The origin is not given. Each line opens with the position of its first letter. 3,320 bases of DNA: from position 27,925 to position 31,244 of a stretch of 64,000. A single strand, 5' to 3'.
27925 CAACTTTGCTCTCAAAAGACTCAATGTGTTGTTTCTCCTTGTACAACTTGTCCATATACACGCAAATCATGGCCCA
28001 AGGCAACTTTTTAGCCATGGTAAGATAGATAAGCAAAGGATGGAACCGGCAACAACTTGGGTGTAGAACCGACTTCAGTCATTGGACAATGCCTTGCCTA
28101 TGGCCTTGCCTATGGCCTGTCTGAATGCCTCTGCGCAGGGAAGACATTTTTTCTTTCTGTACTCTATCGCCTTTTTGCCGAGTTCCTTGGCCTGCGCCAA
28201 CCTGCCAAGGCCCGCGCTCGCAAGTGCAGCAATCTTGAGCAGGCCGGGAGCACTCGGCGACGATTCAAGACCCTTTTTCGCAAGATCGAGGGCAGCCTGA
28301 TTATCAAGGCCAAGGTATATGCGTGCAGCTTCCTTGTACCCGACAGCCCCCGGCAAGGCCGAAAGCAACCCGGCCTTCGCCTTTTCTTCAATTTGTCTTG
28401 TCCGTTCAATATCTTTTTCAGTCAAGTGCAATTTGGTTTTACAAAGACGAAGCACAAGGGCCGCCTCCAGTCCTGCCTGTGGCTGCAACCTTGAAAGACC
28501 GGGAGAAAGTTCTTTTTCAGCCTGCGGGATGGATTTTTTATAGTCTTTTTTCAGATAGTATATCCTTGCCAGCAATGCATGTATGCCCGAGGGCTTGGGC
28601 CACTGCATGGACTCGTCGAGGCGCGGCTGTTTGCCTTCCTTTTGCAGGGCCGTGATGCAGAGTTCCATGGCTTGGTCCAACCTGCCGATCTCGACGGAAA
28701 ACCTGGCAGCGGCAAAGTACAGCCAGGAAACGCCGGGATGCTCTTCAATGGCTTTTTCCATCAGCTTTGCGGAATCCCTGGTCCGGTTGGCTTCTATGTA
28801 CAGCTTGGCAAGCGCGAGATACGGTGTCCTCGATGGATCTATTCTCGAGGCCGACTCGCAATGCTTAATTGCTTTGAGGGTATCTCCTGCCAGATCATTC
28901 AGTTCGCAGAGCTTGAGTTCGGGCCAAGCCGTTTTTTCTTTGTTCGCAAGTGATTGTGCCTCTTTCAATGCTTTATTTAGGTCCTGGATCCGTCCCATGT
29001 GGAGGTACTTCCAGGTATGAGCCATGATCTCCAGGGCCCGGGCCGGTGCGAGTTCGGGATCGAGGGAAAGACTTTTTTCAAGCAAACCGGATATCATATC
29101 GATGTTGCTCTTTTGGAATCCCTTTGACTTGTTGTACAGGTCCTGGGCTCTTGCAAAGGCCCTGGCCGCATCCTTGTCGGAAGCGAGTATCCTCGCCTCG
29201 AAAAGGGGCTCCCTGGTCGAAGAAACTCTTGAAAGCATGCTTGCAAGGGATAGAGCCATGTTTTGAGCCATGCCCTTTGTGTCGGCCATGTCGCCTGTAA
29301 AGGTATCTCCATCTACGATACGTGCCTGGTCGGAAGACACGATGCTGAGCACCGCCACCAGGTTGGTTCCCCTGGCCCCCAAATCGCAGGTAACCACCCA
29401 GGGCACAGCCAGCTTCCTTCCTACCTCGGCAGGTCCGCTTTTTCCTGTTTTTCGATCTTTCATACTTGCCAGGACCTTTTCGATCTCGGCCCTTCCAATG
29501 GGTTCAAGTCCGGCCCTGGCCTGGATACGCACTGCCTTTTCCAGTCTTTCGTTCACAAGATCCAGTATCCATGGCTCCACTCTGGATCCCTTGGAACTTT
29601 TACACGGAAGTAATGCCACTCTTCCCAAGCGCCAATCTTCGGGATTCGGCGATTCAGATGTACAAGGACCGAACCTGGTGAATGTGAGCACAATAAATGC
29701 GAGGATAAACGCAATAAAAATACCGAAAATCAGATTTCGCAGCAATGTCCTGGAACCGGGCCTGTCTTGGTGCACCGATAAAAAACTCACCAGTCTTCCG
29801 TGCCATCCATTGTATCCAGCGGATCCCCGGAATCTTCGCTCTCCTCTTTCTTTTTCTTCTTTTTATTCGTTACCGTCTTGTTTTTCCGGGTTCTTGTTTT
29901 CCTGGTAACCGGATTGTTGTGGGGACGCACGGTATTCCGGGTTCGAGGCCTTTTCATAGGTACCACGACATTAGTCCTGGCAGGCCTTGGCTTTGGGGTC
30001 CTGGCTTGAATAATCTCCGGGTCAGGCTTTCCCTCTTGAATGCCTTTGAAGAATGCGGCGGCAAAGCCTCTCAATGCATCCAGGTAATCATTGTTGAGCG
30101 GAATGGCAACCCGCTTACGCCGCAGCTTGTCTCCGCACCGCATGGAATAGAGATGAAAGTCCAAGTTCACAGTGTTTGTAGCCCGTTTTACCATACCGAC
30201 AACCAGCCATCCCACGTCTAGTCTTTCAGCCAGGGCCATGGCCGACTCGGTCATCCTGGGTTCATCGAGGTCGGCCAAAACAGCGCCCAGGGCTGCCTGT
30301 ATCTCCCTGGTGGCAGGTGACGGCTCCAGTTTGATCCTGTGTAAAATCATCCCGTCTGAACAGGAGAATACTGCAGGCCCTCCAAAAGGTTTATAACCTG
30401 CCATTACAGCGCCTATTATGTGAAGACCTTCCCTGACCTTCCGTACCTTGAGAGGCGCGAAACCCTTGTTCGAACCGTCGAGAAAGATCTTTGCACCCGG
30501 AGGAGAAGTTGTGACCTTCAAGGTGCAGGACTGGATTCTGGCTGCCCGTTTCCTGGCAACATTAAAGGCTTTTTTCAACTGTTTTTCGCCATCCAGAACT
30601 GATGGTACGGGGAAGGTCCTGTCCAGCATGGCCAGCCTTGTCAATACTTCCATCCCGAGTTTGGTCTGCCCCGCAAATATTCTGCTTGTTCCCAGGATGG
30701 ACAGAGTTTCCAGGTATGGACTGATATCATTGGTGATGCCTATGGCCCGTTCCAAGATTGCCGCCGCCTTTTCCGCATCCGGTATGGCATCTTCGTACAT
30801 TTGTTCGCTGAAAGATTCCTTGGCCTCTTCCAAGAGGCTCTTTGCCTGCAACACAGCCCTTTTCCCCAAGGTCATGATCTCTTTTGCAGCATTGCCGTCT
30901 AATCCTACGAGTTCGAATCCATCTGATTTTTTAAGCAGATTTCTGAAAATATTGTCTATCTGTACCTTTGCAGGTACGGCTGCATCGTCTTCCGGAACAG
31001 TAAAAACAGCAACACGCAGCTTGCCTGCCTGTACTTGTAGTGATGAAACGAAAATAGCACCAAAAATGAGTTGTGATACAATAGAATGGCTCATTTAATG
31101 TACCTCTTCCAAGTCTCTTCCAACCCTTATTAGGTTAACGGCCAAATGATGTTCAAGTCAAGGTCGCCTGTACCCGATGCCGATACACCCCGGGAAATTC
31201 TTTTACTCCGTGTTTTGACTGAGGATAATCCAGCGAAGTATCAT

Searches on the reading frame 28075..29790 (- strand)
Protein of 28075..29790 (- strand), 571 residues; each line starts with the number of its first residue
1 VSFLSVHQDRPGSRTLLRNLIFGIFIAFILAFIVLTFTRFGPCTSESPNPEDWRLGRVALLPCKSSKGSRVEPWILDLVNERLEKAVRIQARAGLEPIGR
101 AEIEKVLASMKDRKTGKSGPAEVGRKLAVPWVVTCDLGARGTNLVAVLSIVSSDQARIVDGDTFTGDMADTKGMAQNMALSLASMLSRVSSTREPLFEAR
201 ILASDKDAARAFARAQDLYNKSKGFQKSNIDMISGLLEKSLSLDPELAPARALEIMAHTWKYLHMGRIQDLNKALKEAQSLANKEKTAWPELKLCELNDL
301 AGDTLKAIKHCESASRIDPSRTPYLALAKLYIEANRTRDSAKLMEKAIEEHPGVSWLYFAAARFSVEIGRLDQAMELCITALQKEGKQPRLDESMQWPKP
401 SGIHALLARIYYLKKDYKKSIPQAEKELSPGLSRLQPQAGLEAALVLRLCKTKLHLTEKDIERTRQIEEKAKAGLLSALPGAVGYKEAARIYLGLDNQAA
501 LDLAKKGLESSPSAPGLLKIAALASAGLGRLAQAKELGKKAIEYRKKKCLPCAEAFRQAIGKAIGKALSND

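Call 20: search_protein_families(library=pfam, proteins=[window:28075-29790:-], max_evalue=0.001)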
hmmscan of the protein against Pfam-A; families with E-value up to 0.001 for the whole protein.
window:28075-29790:- (571 aa): 6 families
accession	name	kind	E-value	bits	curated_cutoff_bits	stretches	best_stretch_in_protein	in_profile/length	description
PF14559.12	TPR_19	-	7.2e-11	42.7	25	1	341-391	11-61/68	Tetratricopeptide repeat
PF13431.12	TPR_17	-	3.2e-05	24.3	24.4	0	343-375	1-33/34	Tetratricopeptide repeat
PF13432.12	TPR_16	-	8e-05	23.4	32.7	0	325-378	1-54/65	Tetratricopeptide repeat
PF13428.12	TPR_14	-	0.00015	22.5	23.5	0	324-363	4-43/44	Tetratricopeptide repeat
PF07719.23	TPR_2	-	0.00022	21.6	27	0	324-352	4-32/34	Tetratricopeptide repeat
PF13424.12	TPR_12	-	0.0005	20.7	30.1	0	268-318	23-75/77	Tetratricopeptide repeat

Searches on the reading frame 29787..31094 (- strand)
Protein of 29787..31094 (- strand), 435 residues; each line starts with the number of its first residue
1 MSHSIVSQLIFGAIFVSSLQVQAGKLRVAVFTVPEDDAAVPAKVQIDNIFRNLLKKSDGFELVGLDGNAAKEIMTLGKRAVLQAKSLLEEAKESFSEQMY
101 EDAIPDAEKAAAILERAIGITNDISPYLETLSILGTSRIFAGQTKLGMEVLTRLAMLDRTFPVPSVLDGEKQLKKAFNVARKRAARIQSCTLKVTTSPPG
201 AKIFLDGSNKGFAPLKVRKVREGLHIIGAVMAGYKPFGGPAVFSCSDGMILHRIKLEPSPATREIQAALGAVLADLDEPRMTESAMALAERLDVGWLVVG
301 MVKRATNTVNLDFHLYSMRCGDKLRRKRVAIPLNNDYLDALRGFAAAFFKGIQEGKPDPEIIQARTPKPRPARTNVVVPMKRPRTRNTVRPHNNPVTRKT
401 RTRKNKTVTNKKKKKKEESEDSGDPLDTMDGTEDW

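Call 20: search_protein_families(library=pfam, proteins=[window:29787-31094:-], max_evalue=0.001)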
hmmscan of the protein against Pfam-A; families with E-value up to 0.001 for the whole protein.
window:29787-31094:- (435 aa): 1 family
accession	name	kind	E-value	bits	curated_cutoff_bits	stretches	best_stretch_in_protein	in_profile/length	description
PF08308.17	PEGA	-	1.5e-08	34.8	20.8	1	191-237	3-49/71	PEGA domain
